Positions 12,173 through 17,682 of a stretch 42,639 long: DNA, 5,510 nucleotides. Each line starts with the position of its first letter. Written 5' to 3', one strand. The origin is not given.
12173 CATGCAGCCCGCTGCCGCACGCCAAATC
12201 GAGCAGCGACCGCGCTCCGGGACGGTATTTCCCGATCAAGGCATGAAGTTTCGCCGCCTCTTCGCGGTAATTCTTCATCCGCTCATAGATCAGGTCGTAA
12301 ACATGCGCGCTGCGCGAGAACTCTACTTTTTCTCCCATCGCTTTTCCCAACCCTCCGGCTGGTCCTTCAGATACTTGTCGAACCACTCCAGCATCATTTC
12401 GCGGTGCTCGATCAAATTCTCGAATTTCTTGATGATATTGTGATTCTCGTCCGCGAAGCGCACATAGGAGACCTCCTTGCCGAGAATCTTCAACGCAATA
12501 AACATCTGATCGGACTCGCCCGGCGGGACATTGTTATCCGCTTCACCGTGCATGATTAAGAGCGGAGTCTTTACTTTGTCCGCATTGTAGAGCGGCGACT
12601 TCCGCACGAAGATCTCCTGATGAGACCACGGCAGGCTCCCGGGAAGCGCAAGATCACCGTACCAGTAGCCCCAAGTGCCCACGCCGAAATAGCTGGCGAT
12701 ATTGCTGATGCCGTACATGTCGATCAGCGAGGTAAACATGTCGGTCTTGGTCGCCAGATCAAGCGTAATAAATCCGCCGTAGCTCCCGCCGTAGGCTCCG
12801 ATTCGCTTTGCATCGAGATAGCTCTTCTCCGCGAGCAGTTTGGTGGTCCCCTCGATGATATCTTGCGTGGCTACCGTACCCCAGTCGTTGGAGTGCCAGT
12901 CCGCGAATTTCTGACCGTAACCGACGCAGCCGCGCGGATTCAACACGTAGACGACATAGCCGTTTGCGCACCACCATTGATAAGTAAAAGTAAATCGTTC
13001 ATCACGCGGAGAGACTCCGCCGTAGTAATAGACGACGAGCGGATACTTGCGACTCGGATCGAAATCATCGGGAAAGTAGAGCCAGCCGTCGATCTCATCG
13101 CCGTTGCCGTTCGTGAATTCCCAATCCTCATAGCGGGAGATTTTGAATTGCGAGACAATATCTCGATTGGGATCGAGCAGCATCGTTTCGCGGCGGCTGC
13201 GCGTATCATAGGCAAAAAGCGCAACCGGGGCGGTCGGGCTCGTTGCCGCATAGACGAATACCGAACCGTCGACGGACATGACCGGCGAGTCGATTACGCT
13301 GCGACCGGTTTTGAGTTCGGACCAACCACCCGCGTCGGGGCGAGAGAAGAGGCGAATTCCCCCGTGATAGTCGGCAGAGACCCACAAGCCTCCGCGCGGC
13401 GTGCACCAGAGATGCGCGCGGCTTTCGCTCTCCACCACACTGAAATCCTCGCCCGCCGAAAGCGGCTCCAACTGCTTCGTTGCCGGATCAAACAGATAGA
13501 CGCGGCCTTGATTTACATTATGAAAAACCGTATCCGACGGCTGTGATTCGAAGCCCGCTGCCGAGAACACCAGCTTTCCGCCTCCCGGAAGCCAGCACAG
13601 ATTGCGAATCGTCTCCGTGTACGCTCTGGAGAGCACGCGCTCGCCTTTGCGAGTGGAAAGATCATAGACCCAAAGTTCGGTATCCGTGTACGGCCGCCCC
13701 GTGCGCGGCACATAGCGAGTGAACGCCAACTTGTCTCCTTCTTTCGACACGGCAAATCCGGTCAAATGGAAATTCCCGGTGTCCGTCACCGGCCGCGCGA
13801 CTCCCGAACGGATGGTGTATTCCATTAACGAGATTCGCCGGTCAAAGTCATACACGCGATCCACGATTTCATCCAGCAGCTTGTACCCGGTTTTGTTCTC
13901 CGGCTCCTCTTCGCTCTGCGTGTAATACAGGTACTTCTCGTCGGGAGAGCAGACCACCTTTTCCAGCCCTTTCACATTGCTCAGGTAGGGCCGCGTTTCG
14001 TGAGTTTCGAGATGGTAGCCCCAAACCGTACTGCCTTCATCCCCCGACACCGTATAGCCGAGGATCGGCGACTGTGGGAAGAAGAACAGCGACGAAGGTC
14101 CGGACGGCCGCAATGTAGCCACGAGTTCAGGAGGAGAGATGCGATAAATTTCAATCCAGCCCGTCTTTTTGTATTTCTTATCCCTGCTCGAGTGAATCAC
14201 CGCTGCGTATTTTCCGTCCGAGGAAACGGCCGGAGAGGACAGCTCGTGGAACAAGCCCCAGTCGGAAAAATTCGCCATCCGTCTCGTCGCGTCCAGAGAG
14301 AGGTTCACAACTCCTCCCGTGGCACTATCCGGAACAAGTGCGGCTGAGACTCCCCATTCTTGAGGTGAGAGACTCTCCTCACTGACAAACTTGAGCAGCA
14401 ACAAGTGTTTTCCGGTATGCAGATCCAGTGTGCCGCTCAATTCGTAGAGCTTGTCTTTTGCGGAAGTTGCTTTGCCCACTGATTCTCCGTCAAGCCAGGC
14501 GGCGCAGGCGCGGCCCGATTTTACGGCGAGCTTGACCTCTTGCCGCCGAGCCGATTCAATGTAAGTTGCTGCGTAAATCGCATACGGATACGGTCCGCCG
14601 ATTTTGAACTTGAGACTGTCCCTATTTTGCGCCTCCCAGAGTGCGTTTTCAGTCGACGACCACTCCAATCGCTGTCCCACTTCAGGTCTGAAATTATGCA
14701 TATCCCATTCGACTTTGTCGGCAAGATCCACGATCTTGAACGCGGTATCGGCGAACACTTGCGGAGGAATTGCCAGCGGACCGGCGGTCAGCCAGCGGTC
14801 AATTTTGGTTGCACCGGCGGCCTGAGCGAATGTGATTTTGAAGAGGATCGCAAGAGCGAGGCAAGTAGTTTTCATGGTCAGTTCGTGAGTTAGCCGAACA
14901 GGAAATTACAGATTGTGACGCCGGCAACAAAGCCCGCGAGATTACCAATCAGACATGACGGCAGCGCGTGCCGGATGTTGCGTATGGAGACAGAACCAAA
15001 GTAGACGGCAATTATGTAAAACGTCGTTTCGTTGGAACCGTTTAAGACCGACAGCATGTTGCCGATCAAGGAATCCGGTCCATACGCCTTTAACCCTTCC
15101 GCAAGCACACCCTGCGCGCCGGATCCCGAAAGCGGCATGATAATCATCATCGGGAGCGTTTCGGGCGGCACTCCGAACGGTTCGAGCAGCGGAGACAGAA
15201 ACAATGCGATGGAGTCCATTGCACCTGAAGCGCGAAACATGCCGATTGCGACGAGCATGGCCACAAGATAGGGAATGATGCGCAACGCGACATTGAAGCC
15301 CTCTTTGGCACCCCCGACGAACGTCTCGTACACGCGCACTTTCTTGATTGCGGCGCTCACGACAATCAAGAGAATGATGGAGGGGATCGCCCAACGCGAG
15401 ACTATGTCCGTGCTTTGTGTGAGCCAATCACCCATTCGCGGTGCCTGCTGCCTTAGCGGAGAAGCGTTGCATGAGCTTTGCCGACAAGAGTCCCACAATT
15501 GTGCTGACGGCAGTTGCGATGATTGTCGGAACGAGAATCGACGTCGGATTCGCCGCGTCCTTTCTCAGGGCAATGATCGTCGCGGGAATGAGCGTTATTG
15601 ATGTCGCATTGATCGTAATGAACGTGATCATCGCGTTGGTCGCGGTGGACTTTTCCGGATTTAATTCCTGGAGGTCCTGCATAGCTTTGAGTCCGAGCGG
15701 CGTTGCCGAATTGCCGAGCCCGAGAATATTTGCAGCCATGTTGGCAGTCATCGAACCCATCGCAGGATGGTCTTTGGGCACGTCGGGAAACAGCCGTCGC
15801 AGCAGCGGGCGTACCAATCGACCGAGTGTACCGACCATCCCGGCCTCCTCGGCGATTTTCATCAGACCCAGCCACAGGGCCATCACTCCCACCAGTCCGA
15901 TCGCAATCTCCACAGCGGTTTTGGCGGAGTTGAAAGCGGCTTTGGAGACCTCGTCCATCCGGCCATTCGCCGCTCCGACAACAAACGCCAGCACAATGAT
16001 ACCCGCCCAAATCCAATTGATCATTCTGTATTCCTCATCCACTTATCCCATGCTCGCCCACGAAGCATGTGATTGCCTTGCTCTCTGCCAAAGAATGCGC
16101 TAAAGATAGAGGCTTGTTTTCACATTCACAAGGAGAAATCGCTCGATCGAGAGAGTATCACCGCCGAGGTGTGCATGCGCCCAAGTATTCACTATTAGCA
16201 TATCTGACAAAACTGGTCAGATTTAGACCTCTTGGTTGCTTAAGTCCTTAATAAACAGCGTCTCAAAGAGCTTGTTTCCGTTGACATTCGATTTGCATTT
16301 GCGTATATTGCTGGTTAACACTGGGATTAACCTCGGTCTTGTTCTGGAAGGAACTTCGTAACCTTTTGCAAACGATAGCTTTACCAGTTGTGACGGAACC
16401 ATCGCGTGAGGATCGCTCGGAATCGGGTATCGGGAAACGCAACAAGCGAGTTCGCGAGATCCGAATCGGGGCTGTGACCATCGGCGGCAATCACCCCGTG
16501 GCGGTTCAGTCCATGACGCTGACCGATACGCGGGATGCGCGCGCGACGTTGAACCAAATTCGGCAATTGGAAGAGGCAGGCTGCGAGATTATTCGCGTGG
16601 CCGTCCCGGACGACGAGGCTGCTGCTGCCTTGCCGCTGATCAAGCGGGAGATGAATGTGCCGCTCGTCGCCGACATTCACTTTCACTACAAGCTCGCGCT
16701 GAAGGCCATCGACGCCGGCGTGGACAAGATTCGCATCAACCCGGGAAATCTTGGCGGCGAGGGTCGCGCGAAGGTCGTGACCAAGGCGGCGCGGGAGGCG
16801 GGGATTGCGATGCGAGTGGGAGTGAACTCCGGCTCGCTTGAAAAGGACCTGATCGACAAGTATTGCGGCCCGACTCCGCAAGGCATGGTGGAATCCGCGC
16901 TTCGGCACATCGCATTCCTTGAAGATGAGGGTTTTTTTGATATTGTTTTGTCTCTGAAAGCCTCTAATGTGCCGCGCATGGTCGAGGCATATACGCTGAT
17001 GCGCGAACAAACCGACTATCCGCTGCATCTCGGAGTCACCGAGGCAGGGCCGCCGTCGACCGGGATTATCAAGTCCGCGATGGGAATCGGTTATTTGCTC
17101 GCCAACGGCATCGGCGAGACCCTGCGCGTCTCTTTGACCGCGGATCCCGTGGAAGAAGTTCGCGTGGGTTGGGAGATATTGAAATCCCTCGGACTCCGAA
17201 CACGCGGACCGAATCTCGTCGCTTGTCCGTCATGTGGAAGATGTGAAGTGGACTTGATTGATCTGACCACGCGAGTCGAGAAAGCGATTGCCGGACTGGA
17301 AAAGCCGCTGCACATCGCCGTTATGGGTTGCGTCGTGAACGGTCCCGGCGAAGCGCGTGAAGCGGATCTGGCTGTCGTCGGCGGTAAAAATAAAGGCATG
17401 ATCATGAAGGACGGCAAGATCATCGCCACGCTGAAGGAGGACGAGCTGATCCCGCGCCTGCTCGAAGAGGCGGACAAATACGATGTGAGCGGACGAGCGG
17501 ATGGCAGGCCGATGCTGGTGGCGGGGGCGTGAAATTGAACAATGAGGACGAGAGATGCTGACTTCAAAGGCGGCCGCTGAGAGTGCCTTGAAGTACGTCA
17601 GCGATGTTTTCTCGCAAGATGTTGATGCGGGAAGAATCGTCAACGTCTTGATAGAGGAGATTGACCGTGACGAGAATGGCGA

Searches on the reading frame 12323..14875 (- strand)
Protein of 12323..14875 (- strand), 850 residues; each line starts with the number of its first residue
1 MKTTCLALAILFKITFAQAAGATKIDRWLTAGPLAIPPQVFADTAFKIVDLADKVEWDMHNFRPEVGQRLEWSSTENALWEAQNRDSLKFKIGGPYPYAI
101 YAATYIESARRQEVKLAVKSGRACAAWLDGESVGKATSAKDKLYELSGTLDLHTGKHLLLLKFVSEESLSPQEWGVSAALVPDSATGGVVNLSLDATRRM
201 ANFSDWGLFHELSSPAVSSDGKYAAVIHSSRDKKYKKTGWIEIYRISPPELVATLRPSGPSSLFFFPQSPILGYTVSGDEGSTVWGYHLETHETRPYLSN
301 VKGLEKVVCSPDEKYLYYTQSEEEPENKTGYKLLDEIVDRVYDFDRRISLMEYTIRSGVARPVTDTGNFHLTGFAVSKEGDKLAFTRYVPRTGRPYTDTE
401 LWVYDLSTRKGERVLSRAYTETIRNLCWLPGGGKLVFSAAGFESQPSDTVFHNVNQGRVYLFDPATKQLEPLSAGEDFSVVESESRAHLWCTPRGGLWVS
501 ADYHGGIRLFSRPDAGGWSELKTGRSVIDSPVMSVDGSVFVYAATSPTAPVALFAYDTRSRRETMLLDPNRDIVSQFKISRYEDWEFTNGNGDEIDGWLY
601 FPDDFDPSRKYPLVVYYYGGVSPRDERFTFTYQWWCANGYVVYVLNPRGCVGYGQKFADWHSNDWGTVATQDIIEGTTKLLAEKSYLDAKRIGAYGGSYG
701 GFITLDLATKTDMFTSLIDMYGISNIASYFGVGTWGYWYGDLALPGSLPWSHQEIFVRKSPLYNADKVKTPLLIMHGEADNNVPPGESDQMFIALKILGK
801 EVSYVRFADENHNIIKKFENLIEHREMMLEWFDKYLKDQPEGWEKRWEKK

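Call 31: search_protein_families(library=pfam, proteins=[window:12323-14875:-], max_evalue=0.00001)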
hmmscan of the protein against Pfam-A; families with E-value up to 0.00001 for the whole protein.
window:12323-14875:- (850 aa): 5 families
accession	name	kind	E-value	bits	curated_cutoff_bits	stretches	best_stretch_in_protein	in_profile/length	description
PF00326.27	Peptidase_S9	-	8.8e-43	146.7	22.6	1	628-838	3-212/213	Prolyl oligopeptidase family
PF01738.24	DLH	-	2.8e-07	30.8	21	1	669-816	76-190/217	Dienelactone hydrolase family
PF20434.5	BD-FAE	-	1.5e-06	28.4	26.8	0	685-792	84-212/215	BD-FAE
PF12146.15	Hydrolase_4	-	4.3e-06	26.7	27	0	764-803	186-225/239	Serine aminopeptidase, S33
PF05448.18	AXE1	-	6.1e-06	25.7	21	0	584-692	58-163/321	Acetyl xylan esterase (AXE1)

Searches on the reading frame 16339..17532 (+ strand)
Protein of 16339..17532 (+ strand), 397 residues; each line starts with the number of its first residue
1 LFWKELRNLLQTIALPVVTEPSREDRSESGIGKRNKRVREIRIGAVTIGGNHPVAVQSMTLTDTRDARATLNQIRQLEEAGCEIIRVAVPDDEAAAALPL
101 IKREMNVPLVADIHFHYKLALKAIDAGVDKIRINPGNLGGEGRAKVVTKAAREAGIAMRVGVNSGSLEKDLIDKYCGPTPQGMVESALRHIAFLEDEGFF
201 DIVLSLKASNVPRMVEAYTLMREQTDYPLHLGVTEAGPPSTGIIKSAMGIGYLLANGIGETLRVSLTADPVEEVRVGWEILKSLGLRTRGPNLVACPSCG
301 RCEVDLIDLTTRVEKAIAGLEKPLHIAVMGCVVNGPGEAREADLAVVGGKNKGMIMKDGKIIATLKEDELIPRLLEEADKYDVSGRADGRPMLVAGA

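Call 31: search_protein_families(library=pfam, proteins=[window:16339-17532:+], max_evalue=0.00001)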
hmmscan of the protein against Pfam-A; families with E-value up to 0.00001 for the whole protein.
window:16339-17532:+ (397 aa): 1 family
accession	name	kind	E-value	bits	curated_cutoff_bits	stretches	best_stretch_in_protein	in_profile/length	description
PF04551.19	GcpE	-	2.7e-148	494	32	1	39-378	2-341/343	GcpE protein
